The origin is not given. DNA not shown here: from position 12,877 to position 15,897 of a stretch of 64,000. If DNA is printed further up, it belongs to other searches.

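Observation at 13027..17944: Cysteine-cluster-less molybdopterin-oxidoreductase-fold protein co-operonic with a cNMP-binding histidine kinase and a response regulator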

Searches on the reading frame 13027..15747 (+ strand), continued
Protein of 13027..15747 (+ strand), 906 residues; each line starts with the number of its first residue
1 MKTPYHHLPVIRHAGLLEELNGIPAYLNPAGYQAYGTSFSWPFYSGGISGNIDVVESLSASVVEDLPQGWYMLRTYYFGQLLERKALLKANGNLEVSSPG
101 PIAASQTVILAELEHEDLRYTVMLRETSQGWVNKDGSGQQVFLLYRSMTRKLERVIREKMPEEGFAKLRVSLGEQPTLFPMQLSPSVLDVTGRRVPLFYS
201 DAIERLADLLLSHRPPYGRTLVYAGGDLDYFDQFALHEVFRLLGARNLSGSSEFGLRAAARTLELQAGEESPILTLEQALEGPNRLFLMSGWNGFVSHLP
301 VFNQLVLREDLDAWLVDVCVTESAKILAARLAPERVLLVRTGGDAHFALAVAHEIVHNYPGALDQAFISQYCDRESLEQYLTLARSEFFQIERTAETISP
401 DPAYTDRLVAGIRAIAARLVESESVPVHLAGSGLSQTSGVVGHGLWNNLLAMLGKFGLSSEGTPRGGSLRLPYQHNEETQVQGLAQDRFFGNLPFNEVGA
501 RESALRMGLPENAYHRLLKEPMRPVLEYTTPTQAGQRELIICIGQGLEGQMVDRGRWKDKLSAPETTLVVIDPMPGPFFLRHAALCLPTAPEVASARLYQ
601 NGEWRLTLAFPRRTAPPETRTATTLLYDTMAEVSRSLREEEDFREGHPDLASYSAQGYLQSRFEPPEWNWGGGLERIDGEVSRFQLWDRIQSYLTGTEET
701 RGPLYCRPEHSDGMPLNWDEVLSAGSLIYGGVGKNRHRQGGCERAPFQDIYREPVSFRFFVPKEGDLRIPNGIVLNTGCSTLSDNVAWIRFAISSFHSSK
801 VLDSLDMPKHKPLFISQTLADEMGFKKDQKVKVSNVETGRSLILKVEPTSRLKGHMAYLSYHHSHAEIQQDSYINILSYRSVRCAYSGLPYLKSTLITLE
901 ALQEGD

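Call 28: find_related_loci(query=A2, collection=genome_contigs, flank=6000)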
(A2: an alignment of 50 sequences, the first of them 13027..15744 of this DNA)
Query A2 (906 aa) in genome_contigs; peptide patterns used: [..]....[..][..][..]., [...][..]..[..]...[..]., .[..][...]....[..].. (x = any residue, [..] = any of these).
143 stretches matched a pattern; 84 encode a relative of the query (tblastn E <= 1e-3); the best 80 are kept; 78 distinct loci.
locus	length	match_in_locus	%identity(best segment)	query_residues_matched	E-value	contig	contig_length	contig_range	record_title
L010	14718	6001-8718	99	1-906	0e+0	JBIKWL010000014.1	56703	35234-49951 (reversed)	MAG: Candidatus Sericytochromatia bacterium isolate ME2015-09-13_3300035666_group6_bin207 Rohwer_bin1392_scaffold_303_c1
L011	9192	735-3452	98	1-906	0e+0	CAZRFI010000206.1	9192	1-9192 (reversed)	MAG TPA_asm: uncultured Candidatus Sericytochromatia bacterium isolate binchicken_co266_209 genome assembly, contig: NOD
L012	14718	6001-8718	97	1-906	0e+0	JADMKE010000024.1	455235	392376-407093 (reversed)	MAG: Candidatus Sericytochromatia bacterium isolate MAG_89 NODE_18_length_455235_cov_18.027180, whole genome shotgun seq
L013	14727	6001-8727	46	1-903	0e+0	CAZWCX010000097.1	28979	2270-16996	MAG TPA_asm: uncultured Planctomycetia bacterium isolate SRP323723_co1_148 genome assembly, contig: NODE_1302_length_289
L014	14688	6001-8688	45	5-900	0e+0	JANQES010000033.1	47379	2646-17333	MAG: Rhodothermales bacterium isolate PL23a_bin.4 k99_3441461, whole genome shotgun sequence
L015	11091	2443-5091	44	7-902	0e+0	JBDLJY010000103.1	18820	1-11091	MAG: Pseudomonadota bacterium isolate MAG115 MAG115_103, whole genome shotgun sequence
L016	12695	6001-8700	43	6-904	0e+0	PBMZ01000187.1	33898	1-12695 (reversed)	MAG: Planctomycetaceae bacterium isolate SP200 MHASMcontig_2745680, whole genome shotgun sequence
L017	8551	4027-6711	45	8-900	0e+0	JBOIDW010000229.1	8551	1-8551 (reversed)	MAG: Gammaproteobacteria bacterium isolate H1-B1_metabat2.bin.5 k127_53515, whole genome shotgun sequence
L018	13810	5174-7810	44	7-902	0e+0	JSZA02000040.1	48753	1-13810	Candidatus Thiomargarita nelsonii isolate Hydrate Ridge NODE_184_length_48753_cov_112.929_ID_367, whole genome shotgun s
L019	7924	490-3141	44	10-902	0e+0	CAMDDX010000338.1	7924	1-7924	MAG: Planctomyces sp. SH-PL62 isolate MaH-04nov19-298 genome assembly, contig: MaH-04nov19-C22817, whole genome shotgun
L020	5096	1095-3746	44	10-902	0e+0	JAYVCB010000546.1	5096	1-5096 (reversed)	MAG: Planctomyces sp. isolate GL30_DN_metabat_39_sub GL30_DN_metabat_39_sub_545, whole genome shotgun sequence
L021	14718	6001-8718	93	1-906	0e+0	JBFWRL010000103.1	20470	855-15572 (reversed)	MAG: Candidatus Sericytochromatia bacterium isolate CA_2019_TPBF_205 NODE_12266_length_20470_cov_3.714595_TPBF, whole ge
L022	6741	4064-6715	45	10-902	0e+0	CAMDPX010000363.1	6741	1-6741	MAG: Planctomyces sp. SH-PL62 isolate ZH-03apr19-232 genome assembly, contig: ZH-03apr19-C24706, whole genome shotgun se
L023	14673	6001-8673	44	8-900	0e+0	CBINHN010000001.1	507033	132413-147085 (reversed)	MAG TPA_asm: uncultured Sorangium sp. isolate SRR16817064_binner13_Refined_26 genome assembly, contig: ERZ27394172.1, wh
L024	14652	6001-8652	44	10-902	0e+0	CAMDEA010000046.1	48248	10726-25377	MAG: Planctomyces sp. SH-PL62 isolate MaH-09apr19-81 genome assembly, contig: MaH-09apr19-C1470, whole genome shotgun se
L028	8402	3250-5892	43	8-905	0e+0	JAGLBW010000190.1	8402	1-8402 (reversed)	MAG: Cocleimonas sp. isolate SW_2_14 ROV165.bin.14.fa_190, whole genome shotgun sequence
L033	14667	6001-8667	43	8-900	0e+0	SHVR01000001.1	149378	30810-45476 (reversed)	MAG: Alphaproteobacteria bacterium isolate Baikal-deep-G43 BACOMB-C198, whole genome shotgun sequence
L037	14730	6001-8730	41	4-903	0e+0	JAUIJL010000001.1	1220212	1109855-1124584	MAG: Thermoanaerobaculia bacterium isolate Co_bin.310 NODE_15_length_1220212_cov_4.532323, whole genome shotgun sequence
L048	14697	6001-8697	43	8-906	0e+0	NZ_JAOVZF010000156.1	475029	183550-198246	Paraliomyxa miuraensis strain SMH-27-4 scf13c36, whole genome shotgun sequence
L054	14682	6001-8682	41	8-904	0e+0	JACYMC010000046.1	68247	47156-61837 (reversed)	MAG: Candidatus Sericytochromatia bacterium isolate T60_A2020_004 NODE_372_length_68247_cov_10.1685, whole genome shotgu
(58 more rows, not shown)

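Call 41: search_protein_families(library=ncbifam, proteins=[L009:5230-8004:+, L009:8001-11912:+, L054:5431-5970:+], max_evalue=0.001)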
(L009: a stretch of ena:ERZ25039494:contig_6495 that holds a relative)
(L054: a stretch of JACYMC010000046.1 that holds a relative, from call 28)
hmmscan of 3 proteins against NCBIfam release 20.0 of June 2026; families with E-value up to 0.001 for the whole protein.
L009:5230-8004:+ (924 aa): 80 families (the best 25 are shown)
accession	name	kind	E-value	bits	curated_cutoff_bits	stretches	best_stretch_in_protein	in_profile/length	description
TIGR00886.1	2A0108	subfamily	4.5e-52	177.3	311.7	1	10-300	2-310/368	NarK family nitrate/nitrite MFS transporter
NF008468.0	PRK11360.1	equivalog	7.2e-27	94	646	1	664-914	382-608/616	two-component system sensor histidine kinase AtoS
NF007688.0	PRK10364.1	equivalog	1.6e-26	93.1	479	1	665-914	227-451/460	two-component system sensor histidine kinase ZraS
NF052573.1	HisKinEspAMyxo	equivalog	1.6e-26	92.6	1400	1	661-912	369-609/755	serine histidine kinase EspA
NF052574.1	HisKinEspCMyxo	equivalog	6.2e-26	90.8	1200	1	674-914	416-637/785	serine histidine kinase EspC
NF046044.1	PnpS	equivalog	1.2e-24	87.1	400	1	676-913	171-390/390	two-component system histidine kinase PnpS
TIGR02966.1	phoR_proteo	equivalog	1.3e-23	83.5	334.2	1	661-907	96-328/333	phosphate regulon sensor histidine kinase PhoR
TIGR02956.1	TMAO_torS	equivalog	1.9e-22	79.3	676.5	1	628-913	418-681/967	TMAO reductase system sensor histidine kinase/response regulator TorS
NF033092.0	HK_WalK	equivalog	1.1e-21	77.1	725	1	666-913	365-593/594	cell wall metabolism sensor histidine kinase WalK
NF010411.0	PRK13837.1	equivalog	2.8e-21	75.2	647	1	661-914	435-675/828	two-component system VirA-like sensor kinase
NF058527.1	HistKinChvGCaul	equivalog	1.1e-20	74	740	1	670-910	301-524/535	two-component sensor histidine kinase ChvG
NF041947.1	LuxQ_Vibrio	equivalog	2.3e-18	65.5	1200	1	805-913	589-695/843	quorum-sensing autoinducer 2 sensor kinase/phosphatase LuxQ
NF040691.1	MtrAB_MtrB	equivalog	4.6e-18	65.5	450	1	676-916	272-494/507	MtrAB system histidine kinase MtrB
NF008312.0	PRK11100.1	equivalog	2.4e-17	62.9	356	1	665-914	246-474/477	two-component system sensor histidine kinase CreC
NF041735.1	hist_kin_RppB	equivalog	7.9e-17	61.2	400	1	673-913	214-438/438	two-component system sensor histidine kinase RppB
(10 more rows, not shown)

L009:8001-11912:+ (1303 aa): 24 families
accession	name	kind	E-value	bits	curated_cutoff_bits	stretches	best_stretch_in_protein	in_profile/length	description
NF058606.1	GlBtMonoRdsGbcB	equivalog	3.4e-89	299.3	500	1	951-1302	18-361/362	glycine betaine monooxygenase reductase subunit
NF007964.0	PRK10684.1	equivalog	8.4e-58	195.9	383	2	949-1185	12-241/333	NADH oxidoreductase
TIGR02160.1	PA_CoA_Oxy5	hypoth_equivalog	1.3e-49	168.9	420.8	1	948-1300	3-347/352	1,2-phenylacetyl-CoA epoxidase subunit PaaE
NF040810.1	BenC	equivalog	2e-39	135.7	430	2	951-1181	109-330/333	benzoate 1,2-dioxygenase electron transfer component BenC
NF045803.1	MethMoxFADbindMmoC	equivalog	8.5e-36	123.4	500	2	973-1181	137-340/343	aromatic/alkene monooxygenase hydroxylase FAD-binding subunit MmoC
NF009805.0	PRK13289.1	equivalog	3.4e-33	115.1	432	1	949-1184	157-395/399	NO-inducible flavohemoprotein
NF008822.0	PRK11872.1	equivalog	2.4e-26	92.5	402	1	973-1182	134-336/341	anthranilate 1,2-dioxygenase electron transfer component AntC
TIGR01941.1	nqrF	equivalog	1.2e-15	57.3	295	1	1014-1182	235-404/405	NADH:ubiquinone reductase (Na(+)-transporting) subunit F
TIGR02008.1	fdx_plant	subfamily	1.1e-14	54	81.15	1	1229-1301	16-88/97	ferredoxin [2Fe-2S]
NF005963.0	PRK08051.1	equivalog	8.8e-14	51.4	230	1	957-1181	14-230/233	NAD(P)H-flavin reductase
NF004317.0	PRK05713.1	equivalog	2.1e-13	50.2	338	2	1234-1297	15-78/312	iron-sulfur-binding ferredoxin reductase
NF006220.0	PRK08345.1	subfamily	1.3e-12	47.5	395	1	955-1101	21-163/294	cytochrome-c3 hydrogenase subunit gamma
NF040835.1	sulfhyd_HydG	equivalog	3e-11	43.1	650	1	955-1171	28-238/292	NADPH-dependent hydrogenase/sulfhydrogenase 1 subunit gamma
NF008178.0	PRK10926.1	equivalog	2.2e-10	40.2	390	1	951-1166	9-225/248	ferredoxin--NADP(+) reductase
NF040756.1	corr_regen_AcsV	exception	7.2e-10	37.9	800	1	1221-1303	2-85/632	corrinoid activation/regeneration protein AcsV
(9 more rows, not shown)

L054:5431-5970:+ (180 aa): 5 families
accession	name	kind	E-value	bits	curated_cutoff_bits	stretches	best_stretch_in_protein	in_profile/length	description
TIGR03896.1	cyc_nuc_ocin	subfamily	1e-19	71.1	161.05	1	30-170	131-271/317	bacteriocin-type transport-associated protein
NF008732.0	PRK11753.1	equivalog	1.2e-14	54.3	266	1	50-178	13-138/214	cAMP-activated global transcriptional regulator CRP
NF041163.2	encap_f2b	equivalog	4.5e-14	52.4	400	1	13-158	49-194/450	family 2B encapsulin nanocompartment shell protein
NF058543.1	ActPatMycb56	equivalog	1.7e-10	40.3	460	1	42-157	1-114/317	acetyltransferase Pat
NF006901.0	PRK09392.1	equivalog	1.5e-06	27.7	211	1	36-178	6-143/236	transcriptional activator FtrB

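Call 43: search_protein_families(library=pfam, proteins=[L017:1187-3997:+, L033:3097-5976:+, L024:9918-12524:+, L014:2683-4791:+, L028:1012-3204:+, L015:6537-8561:+, L018:8997-11036:+, L048:8782-10077:+, L048:2505-4709:-, L037:10065-11870:+], max_evalue=0.0001)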
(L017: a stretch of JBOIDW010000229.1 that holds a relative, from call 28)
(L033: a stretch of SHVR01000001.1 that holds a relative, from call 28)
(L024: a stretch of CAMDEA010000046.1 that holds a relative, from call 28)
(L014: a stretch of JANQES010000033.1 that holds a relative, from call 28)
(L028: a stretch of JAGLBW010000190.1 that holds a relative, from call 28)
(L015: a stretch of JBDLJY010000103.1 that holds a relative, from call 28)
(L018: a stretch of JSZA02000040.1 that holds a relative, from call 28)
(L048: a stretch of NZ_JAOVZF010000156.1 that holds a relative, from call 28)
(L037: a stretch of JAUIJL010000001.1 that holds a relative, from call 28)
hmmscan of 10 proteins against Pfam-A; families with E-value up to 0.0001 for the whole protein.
L017:1187-3997:+ (937 aa): 5 families
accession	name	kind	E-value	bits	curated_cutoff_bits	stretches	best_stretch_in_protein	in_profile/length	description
PF07690.21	MFS_1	-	2.9e-37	128.8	33.4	2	33-320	4-290/347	Major Facilitator Superfamily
PF02518.31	HATPase_c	-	1.1e-23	84.2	26.4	1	814-927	3-109/111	Histidine kinase-, DNA gyrase B-, and HSP90-like ATPase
PF00027.35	cNMP_binding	-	3.1e-20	72.4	27.5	1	561-647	2-88/89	Cyclic nucleotide-binding domain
PF13581.12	HATPase_c_2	-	7.4e-05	23.2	27.4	0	824-903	39-111/127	Histidine kinase-like ATPase domain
PF00512.31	HisKA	-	7.8e-05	23.1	26.9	0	692-761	2-60/66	His Kinase A (phospho-acceptor) domain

L033:3097-5976:+ (960 aa): 5 families
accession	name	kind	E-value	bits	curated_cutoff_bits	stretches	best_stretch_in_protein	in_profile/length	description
PF07690.21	MFS_1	-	1e-38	133.6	33.4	2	38-329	4-294/347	Major Facilitator Superfamily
PF02518.31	HATPase_c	-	3.4e-23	82.6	26.4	1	831-934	7-108/111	Histidine kinase-, DNA gyrase B-, and HSP90-like ATPase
PF00027.35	cNMP_binding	-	8.5e-21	74.2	27.5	1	567-649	6-88/89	Cyclic nucleotide-binding domain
PF00512.31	HisKA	-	3.4e-05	24.3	26.9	1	702-779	3-64/66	His Kinase A (phospho-acceptor) domain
PF13581.12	HATPase_c_2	-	6.2e-05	23.5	27.4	0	839-910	41-110/127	Histidine kinase-like ATPase domain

L024:9918-12524:+ (869 aa): 4 families
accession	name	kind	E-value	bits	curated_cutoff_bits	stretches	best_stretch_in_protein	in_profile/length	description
PF00027.35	cNMP_binding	-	1.3e-23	83.2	27.5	1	500-587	2-88/89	Cyclic nucleotide-binding domain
PF02518.31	HATPase_c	-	1.4e-22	80.7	26.4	1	759-868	5-109/111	Histidine kinase-, DNA gyrase B-, and HSP90-like ATPase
PF13581.12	HATPase_c_2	-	6.5e-06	26.6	27.4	1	768-845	40-111/127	Histidine kinase-like ATPase domain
PF00512.31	HisKA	-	7.9e-05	23.1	26.9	0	632-708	2-63/66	His Kinase A (phospho-acceptor) domain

L014:2683-4791:+ (703 aa): 2 families
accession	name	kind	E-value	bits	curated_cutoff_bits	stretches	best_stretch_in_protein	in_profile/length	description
PF07690.21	MFS_1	-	1.1e-43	150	33.4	2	22-311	3-289/347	Major Facilitator Superfamily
PF00027.35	cNMP_binding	-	1.8e-20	73.1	27.5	1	553-638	2-88/89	Cyclic nucleotide-binding domain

L028:1012-3204:+ (731 aa): 2 families
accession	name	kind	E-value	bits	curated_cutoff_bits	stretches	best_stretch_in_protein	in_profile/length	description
PF07690.21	MFS_1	-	1.8e-45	155.9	33.4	2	79-365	3-288/347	Major Facilitator Superfamily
PF00027.35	cNMP_binding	-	1.3e-21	76.7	27.5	1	608-694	2-88/89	Cyclic nucleotide-binding domain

L015:6537-8561:+ (675 aa): 3 families
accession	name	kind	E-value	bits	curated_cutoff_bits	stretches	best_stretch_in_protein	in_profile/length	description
PF02518.31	HATPase_c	-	4e-22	79.2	26.4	1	559-670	5-110/111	Histidine kinase-, DNA gyrase B-, and HSP90-like ATPase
PF00672.30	HAMP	-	5.3e-13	49.5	25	1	348-399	1-52/53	HAMP domain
PF00512.31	HisKA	-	7.8e-06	26.3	26.9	1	431-494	3-55/66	His Kinase A (phospho-acceptor) domain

L018:8997-11036:+ (680 aa): 3 families
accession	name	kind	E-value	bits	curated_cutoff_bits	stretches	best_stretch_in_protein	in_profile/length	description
PF02518.31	HATPase_c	-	4.1e-23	82.4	26.4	1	567-676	5-110/111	Histidine kinase-, DNA gyrase B-, and HSP90-like ATPase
PF00672.30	HAMP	-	1.4e-12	48.2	25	1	366-417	1-52/53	HAMP domain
PF00512.31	HisKA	-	6.9e-05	23.3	26.9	0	439-498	4-52/66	His Kinase A (phospho-acceptor) domain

L048:8782-10077:+ (432 aa): 2 families
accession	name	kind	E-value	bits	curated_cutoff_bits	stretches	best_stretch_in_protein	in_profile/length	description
PF02518.31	HATPase_c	-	1.4e-26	93.5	26.4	1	298-406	5-109/111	Histidine kinase-, DNA gyrase B-, and HSP90-like ATPase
PF00512.31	HisKA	-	2.9e-06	27.7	26.9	1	173-247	5-63/66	His Kinase A (phospho-acceptor) domain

L048:2505-4709:- (735 aa): 8 families
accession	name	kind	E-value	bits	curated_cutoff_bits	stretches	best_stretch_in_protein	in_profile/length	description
PF07700.20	HNOB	-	1.1e-35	123.4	25.5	1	3-161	1-161/163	Haem-NO-binding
PF02518.31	HATPase_c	-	3.6e-22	79.3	26.4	1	617-733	1-110/111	Histidine kinase-, DNA gyrase B-, and HSP90-like ATPase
PF08448.16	PAS_4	-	1.9e-08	35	23.1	1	383-487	1-109/110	PAS fold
PF00989.32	PAS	-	3.6e-08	33.8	22.6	1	379-483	3-113/113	PAS fold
PF13188.13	PAS_8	-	1.8e-07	31.2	21.8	1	379-425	3-50/65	PAS domain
PF13426.13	PAS_9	-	5.1e-06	27.1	27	1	388-484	2-102/103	PAS domain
PF13581.12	HATPase_c_2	-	1.2e-05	25.8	27.4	1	629-707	39-110/127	Histidine kinase-like ATPase domain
PF00512.31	HisKA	-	2.3e-05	24.8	26.9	0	497-569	4-61/66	His Kinase A (phospho-acceptor) domain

L037:10065-11870:+ (602 aa): 3 families
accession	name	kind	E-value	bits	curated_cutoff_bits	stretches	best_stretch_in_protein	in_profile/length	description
PF02518.31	HATPase_c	-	1.2e-24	87.3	26.4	1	475-585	3-109/111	Histidine kinase-, DNA gyrase B-, and HSP90-like ATPase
PF00072.30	Response_reg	-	4.1e-10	40.3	30.2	1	29-137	1-100/111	Response regulator receiver domain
PF00512.31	HisKA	-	1.9e-06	28.3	26.9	1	351-426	4-63/66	His Kinase A (phospho-acceptor) domain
